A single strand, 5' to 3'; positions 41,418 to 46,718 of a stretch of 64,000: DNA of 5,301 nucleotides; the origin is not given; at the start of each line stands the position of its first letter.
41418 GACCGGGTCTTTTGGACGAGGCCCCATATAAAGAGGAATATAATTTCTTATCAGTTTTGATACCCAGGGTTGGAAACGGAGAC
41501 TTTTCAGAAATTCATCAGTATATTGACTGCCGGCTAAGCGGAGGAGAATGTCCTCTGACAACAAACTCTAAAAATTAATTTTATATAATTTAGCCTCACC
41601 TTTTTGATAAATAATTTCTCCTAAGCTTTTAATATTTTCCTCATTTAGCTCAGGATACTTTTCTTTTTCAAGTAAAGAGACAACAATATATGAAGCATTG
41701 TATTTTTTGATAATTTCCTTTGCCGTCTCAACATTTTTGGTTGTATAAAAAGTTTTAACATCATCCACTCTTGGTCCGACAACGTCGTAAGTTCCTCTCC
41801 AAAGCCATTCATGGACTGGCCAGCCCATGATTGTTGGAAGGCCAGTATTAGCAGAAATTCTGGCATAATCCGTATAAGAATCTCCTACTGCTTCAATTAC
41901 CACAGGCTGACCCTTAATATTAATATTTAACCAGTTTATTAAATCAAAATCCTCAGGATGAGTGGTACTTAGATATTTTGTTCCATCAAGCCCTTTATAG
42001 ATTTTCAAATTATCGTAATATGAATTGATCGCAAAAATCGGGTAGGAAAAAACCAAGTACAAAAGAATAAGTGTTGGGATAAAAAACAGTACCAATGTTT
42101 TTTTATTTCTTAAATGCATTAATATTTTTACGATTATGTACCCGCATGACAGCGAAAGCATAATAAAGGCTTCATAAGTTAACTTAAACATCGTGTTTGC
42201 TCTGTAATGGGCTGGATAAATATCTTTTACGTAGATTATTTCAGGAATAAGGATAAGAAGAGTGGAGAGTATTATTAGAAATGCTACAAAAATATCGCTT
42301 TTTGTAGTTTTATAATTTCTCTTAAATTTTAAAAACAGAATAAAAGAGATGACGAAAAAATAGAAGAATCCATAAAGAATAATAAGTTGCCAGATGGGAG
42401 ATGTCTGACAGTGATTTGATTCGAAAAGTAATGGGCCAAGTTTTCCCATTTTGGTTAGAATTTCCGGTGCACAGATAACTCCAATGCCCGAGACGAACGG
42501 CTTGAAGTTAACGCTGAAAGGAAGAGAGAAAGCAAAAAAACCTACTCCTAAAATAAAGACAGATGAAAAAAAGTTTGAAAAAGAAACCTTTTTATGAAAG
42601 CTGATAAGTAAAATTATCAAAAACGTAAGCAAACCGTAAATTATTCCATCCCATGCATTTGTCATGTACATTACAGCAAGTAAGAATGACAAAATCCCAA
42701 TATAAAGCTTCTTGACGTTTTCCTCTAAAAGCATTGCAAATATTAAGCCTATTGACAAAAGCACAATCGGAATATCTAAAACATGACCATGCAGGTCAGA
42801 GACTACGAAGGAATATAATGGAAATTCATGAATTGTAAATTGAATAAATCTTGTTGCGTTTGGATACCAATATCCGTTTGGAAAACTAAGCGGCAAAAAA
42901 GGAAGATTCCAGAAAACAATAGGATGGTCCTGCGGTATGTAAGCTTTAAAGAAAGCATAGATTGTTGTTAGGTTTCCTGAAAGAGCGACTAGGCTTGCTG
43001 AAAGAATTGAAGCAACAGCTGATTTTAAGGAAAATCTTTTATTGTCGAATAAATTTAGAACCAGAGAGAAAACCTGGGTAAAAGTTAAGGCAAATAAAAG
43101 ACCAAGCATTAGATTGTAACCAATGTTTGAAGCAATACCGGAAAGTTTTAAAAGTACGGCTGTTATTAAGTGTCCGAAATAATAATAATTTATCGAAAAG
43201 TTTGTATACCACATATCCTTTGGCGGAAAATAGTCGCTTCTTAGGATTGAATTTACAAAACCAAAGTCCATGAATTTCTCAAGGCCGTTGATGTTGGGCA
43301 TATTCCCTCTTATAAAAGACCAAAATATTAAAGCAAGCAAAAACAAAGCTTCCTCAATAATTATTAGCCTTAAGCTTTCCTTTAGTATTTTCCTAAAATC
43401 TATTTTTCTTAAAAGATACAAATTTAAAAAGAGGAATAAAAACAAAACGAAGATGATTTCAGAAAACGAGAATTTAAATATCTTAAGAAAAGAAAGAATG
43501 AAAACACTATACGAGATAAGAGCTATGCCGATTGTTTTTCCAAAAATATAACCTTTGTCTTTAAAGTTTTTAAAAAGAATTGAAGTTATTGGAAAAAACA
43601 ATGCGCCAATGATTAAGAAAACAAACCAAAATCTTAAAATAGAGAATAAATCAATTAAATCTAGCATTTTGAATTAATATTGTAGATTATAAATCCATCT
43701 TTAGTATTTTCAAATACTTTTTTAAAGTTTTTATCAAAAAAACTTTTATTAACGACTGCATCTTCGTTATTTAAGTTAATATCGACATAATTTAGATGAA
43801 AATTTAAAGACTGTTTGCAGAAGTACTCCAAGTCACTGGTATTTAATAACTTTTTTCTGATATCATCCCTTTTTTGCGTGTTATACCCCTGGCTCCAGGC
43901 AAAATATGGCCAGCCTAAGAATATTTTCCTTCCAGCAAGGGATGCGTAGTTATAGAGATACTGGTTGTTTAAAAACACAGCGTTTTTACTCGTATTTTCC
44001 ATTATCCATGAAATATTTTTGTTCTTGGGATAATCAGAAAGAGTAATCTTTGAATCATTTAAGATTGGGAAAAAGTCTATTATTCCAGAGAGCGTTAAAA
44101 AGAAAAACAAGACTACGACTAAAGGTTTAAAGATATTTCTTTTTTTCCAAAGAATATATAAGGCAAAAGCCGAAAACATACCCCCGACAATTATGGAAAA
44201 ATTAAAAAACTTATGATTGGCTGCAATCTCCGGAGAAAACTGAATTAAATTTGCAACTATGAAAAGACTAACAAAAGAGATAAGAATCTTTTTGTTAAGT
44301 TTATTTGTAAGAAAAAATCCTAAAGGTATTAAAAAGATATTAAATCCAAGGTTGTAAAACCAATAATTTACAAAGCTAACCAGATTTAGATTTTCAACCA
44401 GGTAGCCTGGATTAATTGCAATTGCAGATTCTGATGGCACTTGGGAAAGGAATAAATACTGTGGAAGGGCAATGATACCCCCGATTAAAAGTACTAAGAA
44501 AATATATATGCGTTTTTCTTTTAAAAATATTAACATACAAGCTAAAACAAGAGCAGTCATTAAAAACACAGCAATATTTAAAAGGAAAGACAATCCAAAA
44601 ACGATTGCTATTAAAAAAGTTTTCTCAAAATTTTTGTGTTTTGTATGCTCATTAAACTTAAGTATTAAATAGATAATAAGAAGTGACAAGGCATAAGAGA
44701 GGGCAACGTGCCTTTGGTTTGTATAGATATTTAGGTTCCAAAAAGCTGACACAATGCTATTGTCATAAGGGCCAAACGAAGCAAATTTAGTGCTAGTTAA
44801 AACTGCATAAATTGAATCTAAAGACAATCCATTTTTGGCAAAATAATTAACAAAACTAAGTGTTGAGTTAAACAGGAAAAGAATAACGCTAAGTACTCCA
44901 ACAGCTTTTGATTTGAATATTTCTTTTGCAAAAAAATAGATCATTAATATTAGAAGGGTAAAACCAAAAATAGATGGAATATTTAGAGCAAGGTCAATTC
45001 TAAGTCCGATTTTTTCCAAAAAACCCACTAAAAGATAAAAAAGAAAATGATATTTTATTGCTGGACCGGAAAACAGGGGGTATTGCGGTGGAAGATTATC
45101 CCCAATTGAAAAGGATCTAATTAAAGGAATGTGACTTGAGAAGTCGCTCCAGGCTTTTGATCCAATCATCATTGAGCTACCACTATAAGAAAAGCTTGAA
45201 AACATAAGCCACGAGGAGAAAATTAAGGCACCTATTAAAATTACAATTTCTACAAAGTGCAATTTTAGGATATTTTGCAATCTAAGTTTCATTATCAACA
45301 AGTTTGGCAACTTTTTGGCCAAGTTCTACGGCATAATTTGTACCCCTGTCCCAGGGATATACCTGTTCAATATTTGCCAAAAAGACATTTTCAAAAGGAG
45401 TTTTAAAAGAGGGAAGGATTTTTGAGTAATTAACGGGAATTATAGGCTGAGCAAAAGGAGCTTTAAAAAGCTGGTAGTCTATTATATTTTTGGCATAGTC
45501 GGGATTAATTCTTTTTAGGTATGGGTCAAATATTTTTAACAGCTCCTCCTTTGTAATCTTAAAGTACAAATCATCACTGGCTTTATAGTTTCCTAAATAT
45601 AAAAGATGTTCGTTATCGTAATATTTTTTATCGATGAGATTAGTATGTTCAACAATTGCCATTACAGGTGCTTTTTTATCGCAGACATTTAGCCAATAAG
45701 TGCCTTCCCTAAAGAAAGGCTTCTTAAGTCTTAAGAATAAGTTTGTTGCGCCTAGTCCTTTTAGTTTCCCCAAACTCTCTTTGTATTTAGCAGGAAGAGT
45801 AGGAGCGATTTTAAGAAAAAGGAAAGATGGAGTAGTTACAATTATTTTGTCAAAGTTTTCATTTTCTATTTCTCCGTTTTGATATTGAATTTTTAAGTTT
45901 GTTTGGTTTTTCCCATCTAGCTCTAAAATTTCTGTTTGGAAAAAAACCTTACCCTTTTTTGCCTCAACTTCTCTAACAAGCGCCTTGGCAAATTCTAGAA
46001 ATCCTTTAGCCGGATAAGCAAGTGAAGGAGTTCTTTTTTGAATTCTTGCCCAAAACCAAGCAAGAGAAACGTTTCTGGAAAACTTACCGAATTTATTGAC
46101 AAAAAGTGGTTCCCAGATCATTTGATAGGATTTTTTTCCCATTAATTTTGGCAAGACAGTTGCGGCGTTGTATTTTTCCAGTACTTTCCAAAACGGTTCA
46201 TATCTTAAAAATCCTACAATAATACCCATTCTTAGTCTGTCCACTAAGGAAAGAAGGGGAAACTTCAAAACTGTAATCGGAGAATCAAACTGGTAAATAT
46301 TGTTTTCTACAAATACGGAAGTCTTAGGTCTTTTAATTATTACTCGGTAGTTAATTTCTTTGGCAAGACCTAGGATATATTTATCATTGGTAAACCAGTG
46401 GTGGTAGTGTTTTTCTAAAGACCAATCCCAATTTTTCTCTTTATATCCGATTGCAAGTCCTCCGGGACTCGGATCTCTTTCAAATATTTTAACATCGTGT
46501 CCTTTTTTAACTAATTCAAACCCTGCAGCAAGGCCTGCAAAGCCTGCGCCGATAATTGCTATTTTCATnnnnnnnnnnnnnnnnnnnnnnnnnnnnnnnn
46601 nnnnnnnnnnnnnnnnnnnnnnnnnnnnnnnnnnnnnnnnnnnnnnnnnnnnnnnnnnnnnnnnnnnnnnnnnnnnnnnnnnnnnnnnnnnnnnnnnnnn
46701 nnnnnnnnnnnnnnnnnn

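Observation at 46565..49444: PilN/PilO-like pair co-transcribed with an LPPTG-anchored adhesin-like protein, with no pilM, pilin or secretin nearby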

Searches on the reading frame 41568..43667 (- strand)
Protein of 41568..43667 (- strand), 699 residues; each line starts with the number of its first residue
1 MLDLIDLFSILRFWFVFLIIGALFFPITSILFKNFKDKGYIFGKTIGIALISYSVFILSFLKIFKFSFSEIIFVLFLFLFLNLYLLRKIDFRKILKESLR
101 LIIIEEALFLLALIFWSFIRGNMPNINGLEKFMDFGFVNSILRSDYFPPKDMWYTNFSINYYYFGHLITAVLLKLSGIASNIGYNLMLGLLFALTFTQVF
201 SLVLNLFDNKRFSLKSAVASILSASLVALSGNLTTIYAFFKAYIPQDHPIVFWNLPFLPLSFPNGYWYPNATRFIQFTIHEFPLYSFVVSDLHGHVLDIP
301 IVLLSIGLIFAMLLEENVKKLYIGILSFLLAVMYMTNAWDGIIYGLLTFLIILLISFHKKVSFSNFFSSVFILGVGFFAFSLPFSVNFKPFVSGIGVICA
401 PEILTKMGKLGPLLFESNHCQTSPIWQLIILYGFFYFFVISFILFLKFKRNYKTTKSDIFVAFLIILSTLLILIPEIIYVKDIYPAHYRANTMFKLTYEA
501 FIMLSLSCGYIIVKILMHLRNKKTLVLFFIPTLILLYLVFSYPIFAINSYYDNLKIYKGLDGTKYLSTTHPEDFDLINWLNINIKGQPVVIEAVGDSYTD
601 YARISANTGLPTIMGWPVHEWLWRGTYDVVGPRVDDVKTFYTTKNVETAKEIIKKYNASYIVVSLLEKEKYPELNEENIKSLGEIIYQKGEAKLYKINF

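Call 3: search_protein_families(library=pfam, proteins=[window:41568-43667:-], max_evalue=1)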
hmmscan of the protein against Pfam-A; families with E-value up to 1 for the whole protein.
window:41568-43667:- (699 aa): 1 family
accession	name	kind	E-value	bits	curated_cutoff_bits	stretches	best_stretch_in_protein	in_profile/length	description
PF10060.15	DUF2298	-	6.2e-97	326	27.8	2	50-449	1-389/488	Uncharacterized membrane protein (DUF2298)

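Call 4: search_protein_families(library=ncbifam, proteins=[window:41568-43667:-], max_evalue=1)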
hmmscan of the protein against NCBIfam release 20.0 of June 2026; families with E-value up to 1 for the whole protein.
window:41568-43667:- (699 aa): 1 family
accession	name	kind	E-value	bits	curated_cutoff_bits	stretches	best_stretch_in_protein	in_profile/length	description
TIGR03662.1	Chlor_Arch_YYY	subfamily_domain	9.3e-154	513.8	300.25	2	9-444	4-425/727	chlor_Arch_YYY domain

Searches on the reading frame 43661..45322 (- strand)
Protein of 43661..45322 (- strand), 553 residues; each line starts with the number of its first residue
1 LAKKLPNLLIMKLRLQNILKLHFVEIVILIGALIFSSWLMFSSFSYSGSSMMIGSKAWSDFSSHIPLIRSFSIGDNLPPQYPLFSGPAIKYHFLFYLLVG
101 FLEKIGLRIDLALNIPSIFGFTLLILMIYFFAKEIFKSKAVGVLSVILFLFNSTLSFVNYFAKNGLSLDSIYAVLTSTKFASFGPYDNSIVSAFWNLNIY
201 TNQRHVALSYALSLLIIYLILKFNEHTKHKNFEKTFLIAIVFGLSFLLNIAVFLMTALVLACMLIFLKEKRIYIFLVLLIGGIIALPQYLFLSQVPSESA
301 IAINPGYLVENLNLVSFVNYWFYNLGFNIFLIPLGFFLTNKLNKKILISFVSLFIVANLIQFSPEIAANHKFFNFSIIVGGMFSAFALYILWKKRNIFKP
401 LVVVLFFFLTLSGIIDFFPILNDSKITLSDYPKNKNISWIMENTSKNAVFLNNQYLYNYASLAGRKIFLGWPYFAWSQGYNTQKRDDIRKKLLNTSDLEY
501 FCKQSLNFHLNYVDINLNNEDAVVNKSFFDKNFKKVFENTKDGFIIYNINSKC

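Call 3: search_protein_families(library=pfam, proteins=[window:43661-45322:-], max_evalue=1)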
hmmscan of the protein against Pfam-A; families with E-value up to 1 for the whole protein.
window:43661-45322:- (553 aa): 1 family
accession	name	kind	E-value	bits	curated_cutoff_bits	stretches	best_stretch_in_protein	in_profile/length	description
PF24452.1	DUF7568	-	0.22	12.3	27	1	464-507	40-83/121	Family of unknown function (DUF7568)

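Call 4: search_protein_families(library=ncbifam, proteins=[window:43661-45322:-], max_evalue=1)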
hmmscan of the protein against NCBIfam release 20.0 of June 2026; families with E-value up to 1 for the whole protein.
window:43661-45322:- (553 aa): 0 families

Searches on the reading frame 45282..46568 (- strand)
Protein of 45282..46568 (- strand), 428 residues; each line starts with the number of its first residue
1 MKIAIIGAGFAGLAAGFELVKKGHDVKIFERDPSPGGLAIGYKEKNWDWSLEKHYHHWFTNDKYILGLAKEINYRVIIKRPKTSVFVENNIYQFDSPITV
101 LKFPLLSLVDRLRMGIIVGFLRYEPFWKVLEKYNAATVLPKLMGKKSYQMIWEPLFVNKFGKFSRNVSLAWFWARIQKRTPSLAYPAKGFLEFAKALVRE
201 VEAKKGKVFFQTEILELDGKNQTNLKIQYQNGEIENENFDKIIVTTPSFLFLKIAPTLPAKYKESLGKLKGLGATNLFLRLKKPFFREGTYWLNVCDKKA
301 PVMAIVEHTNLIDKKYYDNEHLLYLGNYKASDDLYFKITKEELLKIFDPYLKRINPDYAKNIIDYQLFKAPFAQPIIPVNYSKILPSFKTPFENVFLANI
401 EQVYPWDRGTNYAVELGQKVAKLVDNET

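Call 3: search_protein_families(library=pfam, proteins=[window:45282-46568:-], max_evalue=1)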
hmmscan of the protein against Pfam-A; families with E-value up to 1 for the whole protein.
window:45282-46568:- (428 aa): 18 families
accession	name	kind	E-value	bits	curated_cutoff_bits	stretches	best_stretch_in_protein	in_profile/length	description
PF01593.30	Amino_oxidase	-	2.1e-20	73.9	19.8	1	10-399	1-417/443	Flavin containing amine oxidoreductase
PF13450.12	NAD_binding_8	-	9.5e-11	42.3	21.9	1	5-65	1-61/68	NAD(P)-binding Rossmann-like domain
PF01266.30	DAO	-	7.1e-10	39.4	27.9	1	2-36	1-35/353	FAD dependent oxidoreductase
PF07992.20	Pyr_redox_2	-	1.3e-05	25.3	26.1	1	1-35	1-31/291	Pyridine nucleotide-disulphide oxidoreductase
PF00070.33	Pyr_redox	-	5.5e-05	24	22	1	2-35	1-34/82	Pyridine nucleotide-disulphide oxidoreductase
PF03486.20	HI0933_like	-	6.7e-05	22.9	50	1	2-36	2-36/244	HI0933-like protein Rossmann domain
PF01946.23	Thi4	-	0.00076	19.2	26.2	1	2-38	19-56/235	Thi4 family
PF00890.30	FAD_binding_2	-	0.00078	19.2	20.4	1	3-37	2-36/414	FAD binding domain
PF13454.12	NAD_binding_9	-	0.0026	18.2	21.8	1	4-40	1-41/155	FAD-NAD(P)-binding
PF12831.13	FAD_oxidored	-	0.0034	17.2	27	1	3-39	2-38/416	FAD dependent oxidoreductase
PF01134.28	GIDA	-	0.0074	15.8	22.1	1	3-30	2-29/391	Glucose inhibited division protein A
PF02558.23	ApbA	-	0.0088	16.1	22.2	1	3-33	1-31/150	Ketopantoate reductase PanE/ApbA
PF01494.25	FAD_binding_3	-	0.017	14.8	22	1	2-33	3-34/349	FAD binding domain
PF13738.12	Pyr_redox_3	-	0.034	13.8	30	1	5-32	2-30/305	Pyridine nucleotide-disulphide oxidoreductase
PF03721.20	UDPG_MGDP_dh_N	-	0.035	14.1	27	1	1-29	1-29/187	UDP-glucose/GDP-mannose dehydrogenase family, NAD binding domain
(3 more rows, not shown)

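Call 4: search_protein_families(library=ncbifam, proteins=[window:45282-46568:-], max_evalue=1)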
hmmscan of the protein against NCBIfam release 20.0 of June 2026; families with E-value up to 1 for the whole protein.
window:45282-46568:- (428 aa): 102 families (the best 25 are shown)
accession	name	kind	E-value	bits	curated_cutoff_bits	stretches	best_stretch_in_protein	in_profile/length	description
NF005560.0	PRK07233.1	equivalog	4.5e-115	384.9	252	1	1-426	1-430/435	hypothetical protein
TIGR03467.1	HpnE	equivalog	2.3e-17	63.5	283.05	1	3-286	1-299/430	hydroxysqualene dehydroxylase HpnE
NF005548.0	PRK07208.1-4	equivalog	1.7e-16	59.9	389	2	2-101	5-102/488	hypothetical protein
NF005547.0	PRK07208.1-3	equivalog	8.9e-15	54.4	380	1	2-259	6-273/465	hypothetical protein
NF005545.0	PRK07208.1-1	equivalog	7.7e-10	37.7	451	1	2-94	9-101/504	hypothetical protein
NF009409.0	PRK12770.1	subfamily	1.4e-09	37.5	343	1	2-40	20-58/360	putative glutamate synthase subunit beta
NF009410.0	PRK12771.1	subfamily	5.8e-09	35.1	516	1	2-38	140-176/566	NAD(P)-binding protein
TIGR02731.1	phytoene_desat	equivalog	1e-08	34.4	569.4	2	2-77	1-75/453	15-cis-phytoene desaturase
TIGR02732.1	zeta_caro_desat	equivalog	2.1e-08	33.6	622.15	1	2-87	1-86/474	9,9'-di-cis-zeta-carotene desaturase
TIGR02734.1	crtI_fam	subfamily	2.7e-08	32.9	238.1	1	4-47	2-45/504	phytoene desaturase family protein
NF058655.1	CrtID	equivalog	3.3e-08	32.8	640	1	3-50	1-48/478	bifunctional phytoene desaturase/3,4-desaturase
TIGR00562.1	proto_IX_ox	equivalog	3.3e-08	32.6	97.85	1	2-124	4-132/470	protoporphyrinogen oxidase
NF005243.0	PRK06753.1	equivalog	5.9e-08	32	365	1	1-37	1-37/374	hypothetical protein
TIGR02733.1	desat_CrtD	equivalog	6.4e-08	31.7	549.7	2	2-47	3-48/492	C-3',4' desaturase CrtD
NF009454.0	PRK12814.1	equivalog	1.9e-07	29.8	916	1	2-38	195-231/657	putative NADPH-dependent glutamate synthase small subunit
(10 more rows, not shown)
